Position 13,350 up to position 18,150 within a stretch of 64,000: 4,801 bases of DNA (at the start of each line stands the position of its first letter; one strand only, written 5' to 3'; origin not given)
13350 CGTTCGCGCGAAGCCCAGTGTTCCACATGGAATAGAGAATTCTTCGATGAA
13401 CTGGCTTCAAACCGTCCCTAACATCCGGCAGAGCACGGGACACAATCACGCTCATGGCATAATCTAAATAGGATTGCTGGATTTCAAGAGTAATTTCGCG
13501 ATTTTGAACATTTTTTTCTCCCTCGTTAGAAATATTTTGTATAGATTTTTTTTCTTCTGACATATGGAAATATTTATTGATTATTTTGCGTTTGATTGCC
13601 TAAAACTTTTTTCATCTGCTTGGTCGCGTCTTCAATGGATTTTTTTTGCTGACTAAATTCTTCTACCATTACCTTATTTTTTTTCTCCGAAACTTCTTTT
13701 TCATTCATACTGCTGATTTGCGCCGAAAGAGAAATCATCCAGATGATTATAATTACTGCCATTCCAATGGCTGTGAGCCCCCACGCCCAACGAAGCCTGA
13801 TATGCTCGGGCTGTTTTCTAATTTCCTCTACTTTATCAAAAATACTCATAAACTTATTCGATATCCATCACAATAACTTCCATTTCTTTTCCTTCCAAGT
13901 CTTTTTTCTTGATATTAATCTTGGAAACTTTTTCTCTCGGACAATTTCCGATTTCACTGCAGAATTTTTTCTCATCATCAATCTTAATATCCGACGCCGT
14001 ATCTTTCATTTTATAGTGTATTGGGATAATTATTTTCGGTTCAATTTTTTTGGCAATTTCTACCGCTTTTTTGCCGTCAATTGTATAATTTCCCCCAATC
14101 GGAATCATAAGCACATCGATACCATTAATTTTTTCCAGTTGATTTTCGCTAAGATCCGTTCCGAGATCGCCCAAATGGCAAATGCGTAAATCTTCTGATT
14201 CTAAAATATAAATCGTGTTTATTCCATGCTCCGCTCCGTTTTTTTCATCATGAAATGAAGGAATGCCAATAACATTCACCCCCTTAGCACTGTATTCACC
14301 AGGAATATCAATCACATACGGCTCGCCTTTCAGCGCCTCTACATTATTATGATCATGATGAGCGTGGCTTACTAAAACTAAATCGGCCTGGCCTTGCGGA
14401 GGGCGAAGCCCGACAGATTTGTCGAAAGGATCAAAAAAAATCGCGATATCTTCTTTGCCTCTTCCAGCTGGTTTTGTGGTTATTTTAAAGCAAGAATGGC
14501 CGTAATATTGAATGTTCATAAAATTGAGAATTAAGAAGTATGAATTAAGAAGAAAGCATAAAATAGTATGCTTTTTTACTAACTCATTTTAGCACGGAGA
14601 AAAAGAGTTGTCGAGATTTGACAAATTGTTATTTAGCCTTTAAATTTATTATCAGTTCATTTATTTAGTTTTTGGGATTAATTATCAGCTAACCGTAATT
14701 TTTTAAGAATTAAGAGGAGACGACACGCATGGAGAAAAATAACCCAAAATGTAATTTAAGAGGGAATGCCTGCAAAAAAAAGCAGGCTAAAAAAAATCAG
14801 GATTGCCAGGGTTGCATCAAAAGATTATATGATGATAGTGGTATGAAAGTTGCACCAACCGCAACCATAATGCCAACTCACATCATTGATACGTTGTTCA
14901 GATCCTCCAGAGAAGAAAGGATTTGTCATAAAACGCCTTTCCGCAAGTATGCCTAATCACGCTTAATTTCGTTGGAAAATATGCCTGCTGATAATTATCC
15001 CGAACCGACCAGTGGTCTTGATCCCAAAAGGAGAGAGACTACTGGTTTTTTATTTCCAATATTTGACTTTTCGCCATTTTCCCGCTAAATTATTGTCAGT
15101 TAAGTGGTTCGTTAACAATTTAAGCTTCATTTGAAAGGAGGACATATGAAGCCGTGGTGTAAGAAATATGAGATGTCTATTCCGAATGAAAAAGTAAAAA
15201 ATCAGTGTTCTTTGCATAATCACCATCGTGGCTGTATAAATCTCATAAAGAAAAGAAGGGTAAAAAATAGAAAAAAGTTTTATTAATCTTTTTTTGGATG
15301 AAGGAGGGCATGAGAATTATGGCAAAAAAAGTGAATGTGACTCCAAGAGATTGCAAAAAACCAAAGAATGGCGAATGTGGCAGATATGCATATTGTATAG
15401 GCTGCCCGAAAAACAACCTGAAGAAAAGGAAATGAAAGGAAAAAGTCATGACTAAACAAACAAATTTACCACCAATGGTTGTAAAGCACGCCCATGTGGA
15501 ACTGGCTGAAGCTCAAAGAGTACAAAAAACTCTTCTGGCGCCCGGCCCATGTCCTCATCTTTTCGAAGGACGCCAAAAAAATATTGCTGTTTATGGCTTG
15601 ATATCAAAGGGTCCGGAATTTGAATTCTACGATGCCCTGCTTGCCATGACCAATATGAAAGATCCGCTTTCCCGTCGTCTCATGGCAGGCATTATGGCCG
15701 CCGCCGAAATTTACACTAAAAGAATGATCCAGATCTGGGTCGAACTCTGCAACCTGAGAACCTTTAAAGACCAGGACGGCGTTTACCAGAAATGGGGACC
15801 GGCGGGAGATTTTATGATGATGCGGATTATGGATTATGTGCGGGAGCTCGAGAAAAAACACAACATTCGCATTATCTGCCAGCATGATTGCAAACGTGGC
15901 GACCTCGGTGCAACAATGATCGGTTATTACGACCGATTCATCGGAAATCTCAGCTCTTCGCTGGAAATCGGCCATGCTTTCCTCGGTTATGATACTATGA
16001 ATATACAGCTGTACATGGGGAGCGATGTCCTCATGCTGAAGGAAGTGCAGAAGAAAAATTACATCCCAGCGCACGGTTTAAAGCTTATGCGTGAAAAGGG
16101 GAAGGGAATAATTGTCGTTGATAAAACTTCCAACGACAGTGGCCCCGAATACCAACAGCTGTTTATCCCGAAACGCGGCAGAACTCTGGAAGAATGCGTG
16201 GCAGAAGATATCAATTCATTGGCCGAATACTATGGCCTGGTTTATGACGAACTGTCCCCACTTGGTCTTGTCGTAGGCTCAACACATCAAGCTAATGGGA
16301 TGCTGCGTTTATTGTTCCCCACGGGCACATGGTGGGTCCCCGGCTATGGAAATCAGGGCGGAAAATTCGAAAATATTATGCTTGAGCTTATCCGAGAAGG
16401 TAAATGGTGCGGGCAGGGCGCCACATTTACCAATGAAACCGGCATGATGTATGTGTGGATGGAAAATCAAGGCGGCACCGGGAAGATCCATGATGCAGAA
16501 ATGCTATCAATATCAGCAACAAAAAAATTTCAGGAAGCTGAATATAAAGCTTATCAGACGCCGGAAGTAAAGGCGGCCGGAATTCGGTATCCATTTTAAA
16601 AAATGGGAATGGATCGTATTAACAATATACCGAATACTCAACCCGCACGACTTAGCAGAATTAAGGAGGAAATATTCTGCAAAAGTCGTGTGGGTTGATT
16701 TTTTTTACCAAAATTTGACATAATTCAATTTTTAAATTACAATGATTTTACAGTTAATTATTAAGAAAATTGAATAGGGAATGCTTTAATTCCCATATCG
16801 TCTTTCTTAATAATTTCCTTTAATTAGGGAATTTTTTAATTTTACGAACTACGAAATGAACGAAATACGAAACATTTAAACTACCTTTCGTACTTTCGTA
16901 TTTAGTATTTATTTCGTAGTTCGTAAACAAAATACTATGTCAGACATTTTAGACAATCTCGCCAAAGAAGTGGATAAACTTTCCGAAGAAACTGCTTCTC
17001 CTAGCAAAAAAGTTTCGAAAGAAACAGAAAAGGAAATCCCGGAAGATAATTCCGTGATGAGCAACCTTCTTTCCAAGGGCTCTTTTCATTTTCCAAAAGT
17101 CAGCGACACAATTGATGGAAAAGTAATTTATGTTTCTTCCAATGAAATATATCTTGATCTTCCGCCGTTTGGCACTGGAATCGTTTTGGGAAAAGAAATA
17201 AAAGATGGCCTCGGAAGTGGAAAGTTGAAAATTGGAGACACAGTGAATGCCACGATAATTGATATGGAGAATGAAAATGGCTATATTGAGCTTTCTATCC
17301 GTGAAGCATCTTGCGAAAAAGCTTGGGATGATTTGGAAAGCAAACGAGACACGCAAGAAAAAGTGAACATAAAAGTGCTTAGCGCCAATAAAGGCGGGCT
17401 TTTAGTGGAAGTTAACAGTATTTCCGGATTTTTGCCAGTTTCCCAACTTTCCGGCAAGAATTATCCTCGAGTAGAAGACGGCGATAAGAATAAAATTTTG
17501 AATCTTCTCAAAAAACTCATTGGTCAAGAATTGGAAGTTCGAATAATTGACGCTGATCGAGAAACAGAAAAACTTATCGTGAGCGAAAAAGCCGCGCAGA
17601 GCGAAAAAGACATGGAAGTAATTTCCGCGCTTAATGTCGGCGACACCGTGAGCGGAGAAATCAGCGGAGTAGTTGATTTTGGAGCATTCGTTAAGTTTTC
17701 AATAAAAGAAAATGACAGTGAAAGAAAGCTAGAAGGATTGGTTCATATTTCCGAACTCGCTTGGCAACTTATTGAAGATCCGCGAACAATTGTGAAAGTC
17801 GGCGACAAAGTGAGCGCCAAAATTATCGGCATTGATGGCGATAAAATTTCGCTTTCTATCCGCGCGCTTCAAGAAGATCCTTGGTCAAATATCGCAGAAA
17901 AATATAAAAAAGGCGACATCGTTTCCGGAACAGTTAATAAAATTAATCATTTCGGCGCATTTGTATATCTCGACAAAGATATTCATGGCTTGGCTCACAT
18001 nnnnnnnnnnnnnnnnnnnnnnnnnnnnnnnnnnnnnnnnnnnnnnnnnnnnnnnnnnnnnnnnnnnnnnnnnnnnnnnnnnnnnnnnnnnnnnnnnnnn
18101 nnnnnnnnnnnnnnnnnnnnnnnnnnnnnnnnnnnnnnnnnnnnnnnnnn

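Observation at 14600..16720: GC-shifted island: three tandem Cys-rich cationic mini-ORFs followed by an OMP-decarboxylase-fold enzyme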

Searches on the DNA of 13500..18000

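Call 7: search_rna_families(source=window, start=13500, end=18000, threshold=evalue, max_evalue=1, show_alignments=3)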
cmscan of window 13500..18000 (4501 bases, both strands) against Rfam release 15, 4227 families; matches with E-value up to 1: 2.
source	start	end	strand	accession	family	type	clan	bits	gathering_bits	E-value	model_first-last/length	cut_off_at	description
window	16844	16924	-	RF00956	MIR1444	Gene; miRNA;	-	23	80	0.5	1-85/85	no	MIR1444 microRNA precursor family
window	13746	13815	+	RF00624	P9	Gene;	-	20.5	43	0.41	1-74/74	no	Pseudomonas sRNA P9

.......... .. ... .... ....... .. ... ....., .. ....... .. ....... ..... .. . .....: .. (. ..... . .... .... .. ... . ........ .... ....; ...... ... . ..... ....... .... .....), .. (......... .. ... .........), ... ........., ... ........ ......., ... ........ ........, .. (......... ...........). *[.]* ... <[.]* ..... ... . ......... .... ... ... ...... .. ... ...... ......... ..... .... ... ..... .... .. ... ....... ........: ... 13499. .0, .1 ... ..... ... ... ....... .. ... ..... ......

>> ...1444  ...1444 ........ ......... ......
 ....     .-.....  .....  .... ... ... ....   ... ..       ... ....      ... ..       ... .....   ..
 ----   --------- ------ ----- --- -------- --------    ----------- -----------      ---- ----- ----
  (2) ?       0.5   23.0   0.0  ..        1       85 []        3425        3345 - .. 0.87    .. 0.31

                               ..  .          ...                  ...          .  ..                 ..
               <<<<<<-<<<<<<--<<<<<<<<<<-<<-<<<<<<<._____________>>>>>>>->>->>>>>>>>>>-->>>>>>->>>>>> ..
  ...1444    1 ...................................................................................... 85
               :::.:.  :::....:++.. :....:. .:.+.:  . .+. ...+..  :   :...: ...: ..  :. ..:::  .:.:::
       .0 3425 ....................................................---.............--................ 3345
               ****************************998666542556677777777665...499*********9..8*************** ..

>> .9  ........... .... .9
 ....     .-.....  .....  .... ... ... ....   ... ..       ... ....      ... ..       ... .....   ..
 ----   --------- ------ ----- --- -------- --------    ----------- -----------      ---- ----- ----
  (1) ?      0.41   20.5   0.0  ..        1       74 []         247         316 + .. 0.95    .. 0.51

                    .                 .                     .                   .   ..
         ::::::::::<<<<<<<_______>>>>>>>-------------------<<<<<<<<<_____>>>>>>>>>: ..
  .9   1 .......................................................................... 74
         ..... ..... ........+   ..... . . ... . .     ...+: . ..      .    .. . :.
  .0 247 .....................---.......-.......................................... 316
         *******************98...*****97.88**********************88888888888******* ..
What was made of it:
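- Tried and rejected: Rfam scan of 13.5-18 kb: only two sub-threshold chance hits, so there is no riboswitch or PyrR-type element (call 7).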

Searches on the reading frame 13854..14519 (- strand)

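Call 5: search_protein_families(library=pfam, proteins=[window:13854-14519:-], max_evalue=1)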
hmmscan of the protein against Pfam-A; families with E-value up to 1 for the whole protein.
window:13854-14519:- (221 aa): 2 families
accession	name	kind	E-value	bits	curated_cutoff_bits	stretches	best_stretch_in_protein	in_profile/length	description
PF13483.12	Lactamase_B_3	-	8.1e-51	172.6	24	1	2-168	1-160/160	Beta-lactamase superfamily domain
PF12706.13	Lactamase_B_2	-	7.1e-12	45.8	27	1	80-169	102-200/200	Beta-lactamase superfamily domain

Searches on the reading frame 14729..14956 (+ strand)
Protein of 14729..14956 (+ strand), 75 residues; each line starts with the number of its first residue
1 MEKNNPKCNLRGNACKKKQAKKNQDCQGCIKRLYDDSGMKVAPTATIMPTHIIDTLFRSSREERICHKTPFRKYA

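Call 5: search_protein_families(library=pfam, proteins=[window:14729-14956:+], max_evalue=1)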
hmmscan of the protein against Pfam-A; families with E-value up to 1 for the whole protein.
window:14729-14956:+ (75 aa): 0 families

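Call 6: search_protein_families(library=ncbifam, proteins=[window:14729-14956:+], max_evalue=1)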
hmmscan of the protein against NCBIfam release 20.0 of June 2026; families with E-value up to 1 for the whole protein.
window:14729-14956:+ (75 aa): 0 families

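Call 39: find_homologous_proteins(query=A3, max_evalue=10)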
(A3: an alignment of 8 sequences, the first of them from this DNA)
Query A3 (8 sequences) (75 aa, profile of the alignment): 9 proteins with E <= 10 among 294 candidates.
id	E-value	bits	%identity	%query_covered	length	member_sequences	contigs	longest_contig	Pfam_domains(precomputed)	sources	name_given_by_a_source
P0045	1.1e-21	94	63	11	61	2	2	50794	-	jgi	jgi:hypothetical protein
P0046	9.1e-21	91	33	12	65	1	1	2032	-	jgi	jgi:hypothetical protein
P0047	1.5e-19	88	44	12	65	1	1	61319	-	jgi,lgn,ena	-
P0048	9.5e-19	85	-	-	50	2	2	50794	-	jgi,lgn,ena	jgi:hypothetical protein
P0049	9.6e-9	53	43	44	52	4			-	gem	-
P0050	4.6e-7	48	37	44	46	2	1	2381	-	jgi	jgi:hypothetical protein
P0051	3.0e-6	45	43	44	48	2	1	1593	-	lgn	-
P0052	2.2e-5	42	100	100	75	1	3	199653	-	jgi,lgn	-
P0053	4.6e-4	38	50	44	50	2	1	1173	-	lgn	-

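Call 41: find_encoding_contigs(protein=P0050, flank=3000, max_places=3)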
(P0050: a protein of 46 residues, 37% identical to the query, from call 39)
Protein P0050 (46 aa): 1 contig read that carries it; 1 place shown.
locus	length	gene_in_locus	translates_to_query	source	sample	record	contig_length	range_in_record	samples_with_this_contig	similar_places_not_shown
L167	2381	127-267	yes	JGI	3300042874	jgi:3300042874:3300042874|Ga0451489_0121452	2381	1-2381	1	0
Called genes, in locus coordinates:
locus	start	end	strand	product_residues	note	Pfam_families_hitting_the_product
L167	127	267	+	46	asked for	-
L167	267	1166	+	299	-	PF00215:OMPdecase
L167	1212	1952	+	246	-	-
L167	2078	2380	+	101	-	?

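Call 42: find_encoding_contigs(protein=P0051, flank=3000, max_places=3)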
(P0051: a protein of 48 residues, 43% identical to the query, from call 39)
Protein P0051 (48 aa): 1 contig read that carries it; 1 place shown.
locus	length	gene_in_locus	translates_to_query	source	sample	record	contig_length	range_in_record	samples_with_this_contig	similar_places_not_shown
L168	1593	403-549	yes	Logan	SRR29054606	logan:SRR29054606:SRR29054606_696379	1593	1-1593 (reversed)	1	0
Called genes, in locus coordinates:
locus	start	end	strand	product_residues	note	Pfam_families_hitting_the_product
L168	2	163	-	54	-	?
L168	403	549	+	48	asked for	-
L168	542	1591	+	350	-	?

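Call 43: find_encoding_contigs(protein=P0053, flank=3000, max_places=3)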
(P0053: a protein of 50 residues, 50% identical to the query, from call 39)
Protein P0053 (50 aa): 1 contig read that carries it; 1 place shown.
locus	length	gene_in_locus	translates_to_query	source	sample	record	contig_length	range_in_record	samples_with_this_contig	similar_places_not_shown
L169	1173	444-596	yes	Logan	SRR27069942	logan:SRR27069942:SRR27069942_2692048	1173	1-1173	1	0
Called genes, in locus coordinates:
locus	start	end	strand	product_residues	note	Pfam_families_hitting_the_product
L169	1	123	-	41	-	?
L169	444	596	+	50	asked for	-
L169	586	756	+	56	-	-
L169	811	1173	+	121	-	?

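Call 49: search_protein_families(library=pfam, proteins=[P0045, P0047, P0048, P0049], max_evalue=10)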
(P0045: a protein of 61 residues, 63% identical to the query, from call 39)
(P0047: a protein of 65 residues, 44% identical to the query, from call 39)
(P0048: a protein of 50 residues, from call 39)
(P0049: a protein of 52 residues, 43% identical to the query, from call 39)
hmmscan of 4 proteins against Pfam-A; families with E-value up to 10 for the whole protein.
P0045 (61 aa): 0 families

P0047 (65 aa): 0 families

P0048 (50 aa): 0 families

P0049 (52 aa): 1 family
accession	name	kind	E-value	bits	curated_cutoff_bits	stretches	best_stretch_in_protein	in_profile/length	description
PF07874.16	DUF1660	-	0.031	15.2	21.4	1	1-35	1-34/63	Prophage protein (DUF1660)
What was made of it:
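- The mini-proteins match no known domain (calls 5, 49).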

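Call 65: search_protein_families(library=padloc, proteins=[window:14729-14956:+], max_evalue=0.1)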
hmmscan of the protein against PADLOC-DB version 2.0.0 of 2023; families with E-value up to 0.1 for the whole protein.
window:14729-14956:+ (75 aa): 0 families

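Call 83: list_cluster_members(proteins=[P0001, window:14729-14953:+, window:15146-15283:+, window:15319-15432:+, window:15310-15432:+])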
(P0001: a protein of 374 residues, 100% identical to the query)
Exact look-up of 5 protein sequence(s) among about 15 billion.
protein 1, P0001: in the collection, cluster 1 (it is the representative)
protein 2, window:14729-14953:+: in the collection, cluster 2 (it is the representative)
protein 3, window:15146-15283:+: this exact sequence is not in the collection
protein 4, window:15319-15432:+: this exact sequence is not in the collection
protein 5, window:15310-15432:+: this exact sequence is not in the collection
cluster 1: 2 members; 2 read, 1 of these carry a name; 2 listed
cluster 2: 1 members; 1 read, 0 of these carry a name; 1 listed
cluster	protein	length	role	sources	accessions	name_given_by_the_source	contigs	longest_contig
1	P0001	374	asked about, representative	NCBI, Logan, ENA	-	-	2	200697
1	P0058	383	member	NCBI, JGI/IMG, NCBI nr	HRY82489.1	MAG TPA: hypothetical protein P5232_02210 [Candidatus Moranbacteria bacterium] | hypothetical protein [Candidatus Moranbacteria bacterium]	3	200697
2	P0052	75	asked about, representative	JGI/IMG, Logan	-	-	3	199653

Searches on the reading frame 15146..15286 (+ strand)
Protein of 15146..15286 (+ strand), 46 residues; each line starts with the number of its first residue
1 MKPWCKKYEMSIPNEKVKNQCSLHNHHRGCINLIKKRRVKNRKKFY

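Call 5: search_protein_families(library=pfam, proteins=[window:15146-15286:+], max_evalue=1)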
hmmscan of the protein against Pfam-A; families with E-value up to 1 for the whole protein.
window:15146-15286:+ (46 aa): 0 families

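Call 6: search_protein_families(library=ncbifam, proteins=[window:15146-15286:+], max_evalue=1)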
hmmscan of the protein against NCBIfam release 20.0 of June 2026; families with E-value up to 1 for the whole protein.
window:15146-15286:+ (46 aa): 0 families

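Call 62: find_homologous_proteins(query=A4, max_evalue=10)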
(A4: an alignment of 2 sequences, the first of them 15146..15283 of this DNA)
Query A4 (2 sequences): no candidate shares three 5-residue words with the query. No homologue found.
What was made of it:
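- Tried and rejected: Word-indexed search for mini-ORF2 relatives: no candidates (call 62).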

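Call 65: search_protein_families(library=padloc, proteins=[window:15146-15286:+], max_evalue=0.1)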
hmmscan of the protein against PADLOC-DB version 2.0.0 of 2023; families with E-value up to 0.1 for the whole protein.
window:15146-15286:+ (46 aa): 0 families
